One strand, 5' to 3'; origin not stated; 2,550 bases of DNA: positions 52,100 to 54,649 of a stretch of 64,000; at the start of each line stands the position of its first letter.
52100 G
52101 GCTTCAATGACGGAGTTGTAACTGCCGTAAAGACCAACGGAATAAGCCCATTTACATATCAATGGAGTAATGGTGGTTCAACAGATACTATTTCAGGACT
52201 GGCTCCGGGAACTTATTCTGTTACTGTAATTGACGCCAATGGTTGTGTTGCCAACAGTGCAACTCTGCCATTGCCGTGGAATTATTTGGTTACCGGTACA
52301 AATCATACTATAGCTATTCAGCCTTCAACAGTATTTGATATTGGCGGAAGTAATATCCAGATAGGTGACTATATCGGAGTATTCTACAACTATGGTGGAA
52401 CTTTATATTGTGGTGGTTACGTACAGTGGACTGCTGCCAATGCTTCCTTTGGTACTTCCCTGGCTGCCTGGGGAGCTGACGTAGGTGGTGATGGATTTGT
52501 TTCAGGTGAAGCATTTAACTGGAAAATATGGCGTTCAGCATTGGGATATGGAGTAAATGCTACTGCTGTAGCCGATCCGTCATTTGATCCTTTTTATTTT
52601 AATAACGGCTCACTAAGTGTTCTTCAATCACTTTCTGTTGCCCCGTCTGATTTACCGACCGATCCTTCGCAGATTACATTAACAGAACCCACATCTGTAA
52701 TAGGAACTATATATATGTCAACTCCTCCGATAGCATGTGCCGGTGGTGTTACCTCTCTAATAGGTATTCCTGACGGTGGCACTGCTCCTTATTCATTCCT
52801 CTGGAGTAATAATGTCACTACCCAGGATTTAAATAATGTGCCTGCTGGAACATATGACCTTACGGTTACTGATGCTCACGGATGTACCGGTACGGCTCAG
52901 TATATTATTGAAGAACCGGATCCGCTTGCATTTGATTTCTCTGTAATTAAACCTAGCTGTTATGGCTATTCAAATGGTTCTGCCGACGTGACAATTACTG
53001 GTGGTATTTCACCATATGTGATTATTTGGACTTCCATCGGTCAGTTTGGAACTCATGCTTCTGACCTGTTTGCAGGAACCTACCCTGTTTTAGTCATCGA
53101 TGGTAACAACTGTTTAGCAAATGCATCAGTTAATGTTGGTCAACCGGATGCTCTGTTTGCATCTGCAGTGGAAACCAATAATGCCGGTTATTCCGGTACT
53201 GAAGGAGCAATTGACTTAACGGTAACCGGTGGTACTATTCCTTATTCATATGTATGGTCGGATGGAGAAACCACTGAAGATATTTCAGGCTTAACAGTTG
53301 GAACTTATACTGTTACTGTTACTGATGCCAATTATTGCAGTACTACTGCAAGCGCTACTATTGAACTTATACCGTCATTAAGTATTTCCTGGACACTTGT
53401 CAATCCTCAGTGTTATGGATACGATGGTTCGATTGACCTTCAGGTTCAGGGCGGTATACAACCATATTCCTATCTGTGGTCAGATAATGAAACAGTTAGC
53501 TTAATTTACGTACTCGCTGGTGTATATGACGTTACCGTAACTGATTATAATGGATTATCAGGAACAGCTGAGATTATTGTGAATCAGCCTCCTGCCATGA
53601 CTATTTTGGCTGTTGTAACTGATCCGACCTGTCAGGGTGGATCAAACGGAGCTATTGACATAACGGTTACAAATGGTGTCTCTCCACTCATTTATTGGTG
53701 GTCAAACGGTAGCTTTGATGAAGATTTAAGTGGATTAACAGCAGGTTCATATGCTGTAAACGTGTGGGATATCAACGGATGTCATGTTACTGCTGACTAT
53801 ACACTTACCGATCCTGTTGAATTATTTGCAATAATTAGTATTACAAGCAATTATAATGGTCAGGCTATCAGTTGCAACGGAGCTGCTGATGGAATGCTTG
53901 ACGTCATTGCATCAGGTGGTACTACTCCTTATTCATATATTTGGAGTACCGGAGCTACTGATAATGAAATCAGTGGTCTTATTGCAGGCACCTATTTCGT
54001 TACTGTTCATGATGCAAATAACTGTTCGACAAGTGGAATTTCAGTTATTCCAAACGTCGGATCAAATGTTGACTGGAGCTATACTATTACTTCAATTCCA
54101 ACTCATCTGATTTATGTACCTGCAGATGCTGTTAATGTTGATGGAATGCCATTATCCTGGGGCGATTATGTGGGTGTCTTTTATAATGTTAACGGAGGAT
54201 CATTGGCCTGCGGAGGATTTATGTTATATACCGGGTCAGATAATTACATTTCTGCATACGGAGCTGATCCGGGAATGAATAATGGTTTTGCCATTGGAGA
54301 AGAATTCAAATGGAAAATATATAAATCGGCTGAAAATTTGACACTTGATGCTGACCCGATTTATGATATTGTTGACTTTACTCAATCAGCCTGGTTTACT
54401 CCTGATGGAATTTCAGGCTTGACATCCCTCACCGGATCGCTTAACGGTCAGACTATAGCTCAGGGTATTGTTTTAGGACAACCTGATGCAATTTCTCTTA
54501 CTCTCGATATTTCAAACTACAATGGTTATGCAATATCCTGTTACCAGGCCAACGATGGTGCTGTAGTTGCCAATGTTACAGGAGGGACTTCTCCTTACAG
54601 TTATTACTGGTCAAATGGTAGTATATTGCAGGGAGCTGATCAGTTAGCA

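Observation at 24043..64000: Tandem pair of giant T9SS-type repeat adhesin genes fills about 40 kb with only 86 nt between them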

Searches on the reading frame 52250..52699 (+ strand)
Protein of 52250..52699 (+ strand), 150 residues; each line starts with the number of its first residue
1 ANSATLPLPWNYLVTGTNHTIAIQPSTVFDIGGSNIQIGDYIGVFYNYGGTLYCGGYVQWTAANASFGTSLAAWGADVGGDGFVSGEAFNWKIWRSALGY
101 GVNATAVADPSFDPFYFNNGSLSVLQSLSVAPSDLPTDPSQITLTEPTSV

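Call 34: search_protein_families(library=pfam, proteins=[window:52250-52699:+], max_evalue=10)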
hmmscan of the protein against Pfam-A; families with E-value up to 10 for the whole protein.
seq(150 aa): 0 families

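Call 39: find_homologous_proteins(query=A1, max_evalue=0.001)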
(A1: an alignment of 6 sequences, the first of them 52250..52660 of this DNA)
Query A1 (6 sequences) (137 aa, profile of the alignment): 2 proteins with E <= 0.001 among 817 candidates.
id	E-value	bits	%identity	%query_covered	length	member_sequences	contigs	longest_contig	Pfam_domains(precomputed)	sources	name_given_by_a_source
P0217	1.0e-32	131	43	78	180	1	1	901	-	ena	-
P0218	2.0e-29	120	51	66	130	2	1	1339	-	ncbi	-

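Call 50: search_solved_structures(query=A2, max_evalue=10)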
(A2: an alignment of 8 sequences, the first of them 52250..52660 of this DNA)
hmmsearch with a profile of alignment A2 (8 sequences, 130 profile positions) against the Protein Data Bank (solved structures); distinct sequences matched with E-value up to 10: 14.
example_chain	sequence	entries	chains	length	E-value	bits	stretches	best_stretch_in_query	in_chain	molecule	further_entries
1cp2_A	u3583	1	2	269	0.54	13.3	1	41-59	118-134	NITROGENASE IRON PROTEIN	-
6nzj_A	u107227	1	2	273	0.76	12.8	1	44-59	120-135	Nitrogenase iron protein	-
1xdb_A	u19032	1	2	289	0.76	12.8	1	44-59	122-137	Nitrogenase iron protein 1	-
4wzb_E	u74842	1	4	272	0.99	12.4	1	44-59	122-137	Nitrogenase iron protein 1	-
4wza_E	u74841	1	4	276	1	12.4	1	44-59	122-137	Nitrogenase iron protein 1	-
1xd8_A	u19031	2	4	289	1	12.3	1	44-59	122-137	Nitrogenase iron protein 1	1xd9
1fp6_A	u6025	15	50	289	1.1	12.3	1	44-59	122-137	NITROGENASE IRON PROTEIN | nitrogenase IRON protein 1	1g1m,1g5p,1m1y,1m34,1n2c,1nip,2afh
10zn_F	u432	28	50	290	1.1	12.3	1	44-59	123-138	Nitrogenase iron protein NifH | Nitrogenase iron protein 1 | Nitrogenase iron protein gamma chain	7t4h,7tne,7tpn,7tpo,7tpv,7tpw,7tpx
6q93_A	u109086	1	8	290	1.1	12.2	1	44-59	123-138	Nitrogenase iron protein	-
9haz_A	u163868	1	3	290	1.2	12.1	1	44-59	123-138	Fe protein NifH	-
9haz_D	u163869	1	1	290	1.2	12.1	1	44-59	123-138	Fe protein NifH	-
4dn7_A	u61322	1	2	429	1.5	11.8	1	26-72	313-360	ABC transporter, ATP-binding protein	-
6joo_A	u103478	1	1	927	1.6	11.7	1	25-82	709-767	CRISPR-associated protein,CRISPR-associated endonuclease Cas9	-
2jmz_A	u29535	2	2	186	2.7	11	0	15-44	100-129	Hypothetical protein MJ0781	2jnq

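Call 51: search_protein_representatives(alignment_id=A1)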
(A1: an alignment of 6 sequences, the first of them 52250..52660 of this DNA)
Query: 6 sequences, 140 profile positions. Proteins with E-value up to 0.001 (for the whole library): 2998; up to 1e-10: 1615; up to 1e-30: 422. The best 150 are listed.
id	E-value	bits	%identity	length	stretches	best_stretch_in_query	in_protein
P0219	0.0e+00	1041.6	-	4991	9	4-136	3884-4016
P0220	1.3e-278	925.8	-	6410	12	5-136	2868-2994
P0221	7.2e-225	751.7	-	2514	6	5-135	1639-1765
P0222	2.9e-218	730.3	-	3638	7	4-136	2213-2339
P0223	4.8e-207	693.9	-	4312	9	8-135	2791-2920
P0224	1.9e-201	675.8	-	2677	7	7-138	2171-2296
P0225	6.0e-201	674.2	-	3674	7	9-135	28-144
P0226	1.2e-189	637.6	-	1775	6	9-136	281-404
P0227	3.0e-189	636.3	-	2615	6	6-138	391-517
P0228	6.8e-185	622.2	-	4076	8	4-138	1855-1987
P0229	3.0e-178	600.6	-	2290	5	5-137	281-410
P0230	5.8e-169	570.5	-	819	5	6-133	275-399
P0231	1.3e-163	553.2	-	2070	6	9-135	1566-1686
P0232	1.0e-161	547.1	-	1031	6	6-134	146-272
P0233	4.8e-147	499.5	-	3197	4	5-134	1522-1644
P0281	2.0e-78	277.1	-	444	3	6-136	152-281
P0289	1.7e-73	261.2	-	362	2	9-135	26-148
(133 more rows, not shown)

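Call 52: predict_structure(alignment_id=A2)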
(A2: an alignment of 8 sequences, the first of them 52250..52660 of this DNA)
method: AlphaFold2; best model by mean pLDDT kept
length: 137 residues; sequences in the alignment: 8
mean_pLDDT: 90.0   pTM: 0.85
mean pLDDT of the five models: 90.0, 88.0, 87.4, 87.3, 50.9
residues with pLDDT >= 90: 96; 70-90: 32; 50-70: 5; < 50: 4
segments of 3 or more residues with pLDDT < 50: 1-4
pLDDT, mean of each block of 10 residues (from residue 1): 62 90 96 91 93 94 93 81 92 92 96 95 97 86
secondary structure, 60 per line:
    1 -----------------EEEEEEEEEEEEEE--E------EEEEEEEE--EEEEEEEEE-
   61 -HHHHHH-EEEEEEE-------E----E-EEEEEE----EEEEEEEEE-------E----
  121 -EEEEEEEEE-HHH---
elements in order: E18-31 E41-48 E51-59 H62-67 E69-75 E90-95 E100-108 E122-130

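Call 61: search_protein_families(library=pfam, proteins=[P0219, P0225, P0289, P0281], max_evalue=0.00001)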
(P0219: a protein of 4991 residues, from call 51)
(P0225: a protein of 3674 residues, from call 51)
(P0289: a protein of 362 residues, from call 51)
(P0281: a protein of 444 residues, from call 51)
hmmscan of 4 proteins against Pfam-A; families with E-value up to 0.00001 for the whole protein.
P0219 (4991 aa): 5 families
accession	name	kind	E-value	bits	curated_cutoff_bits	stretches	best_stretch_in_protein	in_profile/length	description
PF13573.12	SprB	-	0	1483.4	28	44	4038-4071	2-35/37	SprB repeat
PF18962.6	Por_Secre_tail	-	6.8e-44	148.5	27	1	4913-4989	2-75/75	Secretion system C-terminal sorting domain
PF21060.3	Reovirus_L2_6th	-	2.2e-24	86.1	27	0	2854-2919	34-98/98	Reovirus core-spike protein lambda-2 (L2), 6th domain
PF15521.11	Ntox11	-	3.7e-10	40.1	25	0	1436-1509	155-228/294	Novel toxin 11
PF21458.3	SelB-wing_1_3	-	8.1e-06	25.9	27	0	3253-3268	33-48/48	Selenocysteine-specific elongation factor, winged helix 1/3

P0225 (3674 aa): 2 families
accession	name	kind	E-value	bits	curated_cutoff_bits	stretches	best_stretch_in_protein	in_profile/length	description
PF13573.12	SprB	-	0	1060.9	28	32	1093-1126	4-37/37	SprB repeat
PF18962.6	Por_Secre_tail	-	2.9e-18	66.4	27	1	3595-3671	1-75/75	Secretion system C-terminal sorting domain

P0289 (362 aa): 0 families

P0281 (444 aa): 0 families

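Call 62: search_protein_families(library=ncbifam, proteins=[window:52250-52660:+], max_evalue=0.01)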
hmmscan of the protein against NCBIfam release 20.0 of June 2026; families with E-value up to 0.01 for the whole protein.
window:52250-52660:+ (137 aa): 0 families

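Call 94: fold_search(model_id=the predicted structure, library=pdb)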
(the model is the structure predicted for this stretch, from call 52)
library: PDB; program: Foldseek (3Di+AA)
matches with E <= 10: 1029; with E <= 0.001: 0
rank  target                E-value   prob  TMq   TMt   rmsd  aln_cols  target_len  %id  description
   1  9ezw_E                1.3e-02  0.38  0.23  0.25  14.8       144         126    9  Structure of the single-domain antibody VHH_h3 in complex with human Vsig4 (released 2025-10-29)
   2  5ek8                  1.5e-02  0.77  0.33  0.09  13.9       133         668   12  Crystal structure of a 9R-lipoxygenase from Cyanothece PCC8801 at 2.7 Angstroms (released 2015-12-23)
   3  9vqn                  1.8e-02  0.47  0.26  0.12   8.6       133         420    8  Crystal structure of Se-Met SSA1633 from Streptococcus sanguinis (Phase determination model) (released 2026-01-21)
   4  9ezw_G                2.2e-02  0.33  0.23  0.26  14.3       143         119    8  Structure of the single-domain antibody VHH_h3 in complex with human Vsig4 (released 2025-10-29)
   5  6rp8_c                2.6e-02  0.47  0.28  0.33  13.0       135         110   10  Crystal Structure of Ipilimumab Fab complexed with CTLA-4 at 2.6A resolution (released 2020-07-08)
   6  2xtl_B                3.9e-02  0.77  0.33  0.13   9.6       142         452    8  Structure of the major pilus backbone protein from Streptococcus Agalactiae (released 2011-07-06)
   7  1i8l_C                4.6e-02  0.47  0.29  0.33  12.6       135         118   10  HUMAN B7-1/CTLA-4 CO-STIMULATORY COMPLEX (released 2001-04-04)
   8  8wg6                  4.9e-02  0.35  0.26  0.12   8.4       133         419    8  Crystal structure of major pilin PilB from Streptococcus sanguinis - SeMet derivative (released 2025-03-26)
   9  3osk_B                4.9e-02  0.30  0.26  0.28  16.6       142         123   11  Crystal structure of human CTLA-4 apo homodimer (released 2010-12-08)
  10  4elk_D                4.9e-02  0.20  0.21  0.14  15.5       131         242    8  Crystal structure of the Hy19.3 type II NKT TCR (released 2012-07-25)
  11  5wec_A                5.1e-02  0.84  0.41  0.47   5.3       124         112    8  Structure of an alternative pilotin from the type II secretion system of Vibrio cholerae (released 2018-07-11)
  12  2pnd                  5.4e-02  0.25  0.24  0.27  13.9       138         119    8  Structure or murine CRIg (released 2007-05-01)
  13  5h0v_D                5.8e-02  0.44  0.29  0.33  10.6       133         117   11  Crystal structure of H88A mutated human transthyretin (released 2017-06-14)
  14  8te6                  6.1e-02  0.21  0.23  0.25  13.5       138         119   10  Crystal structure of a multiple lysine-to-arginine substitution mutant of the human CRIg C3b-binding domain (released 2023-07-12)
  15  1tsh_A                6.8e-02  0.47  0.31  0.32   9.9       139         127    9  TERTIARY STRUCTURES OF THREE AMYLOIDOGENIC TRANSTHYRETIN VARIANTS AND IMPLICATIONS FOR AMYLOID FIBRIL FORMATION (released 1997-04-21)
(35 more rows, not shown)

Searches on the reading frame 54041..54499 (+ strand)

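Call 34: search_protein_families(library=pfam, proteins=[window:54041-54499:+], max_evalue=10)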
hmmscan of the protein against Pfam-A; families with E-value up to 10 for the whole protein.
seq(153 aa): 1 family
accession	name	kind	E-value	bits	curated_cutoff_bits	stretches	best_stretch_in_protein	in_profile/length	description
PF22969.3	Ig_NUP210_2nd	-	0.067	13.4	27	1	86-129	32-74/109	NUP210 Ig-like domain 2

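Call 62: search_protein_families(library=ncbifam, proteins=[window:54047-54457:+], max_evalue=0.01)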
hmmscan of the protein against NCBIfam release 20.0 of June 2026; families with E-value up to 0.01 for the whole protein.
window:54047-54457:+ (137 aa): 0 families
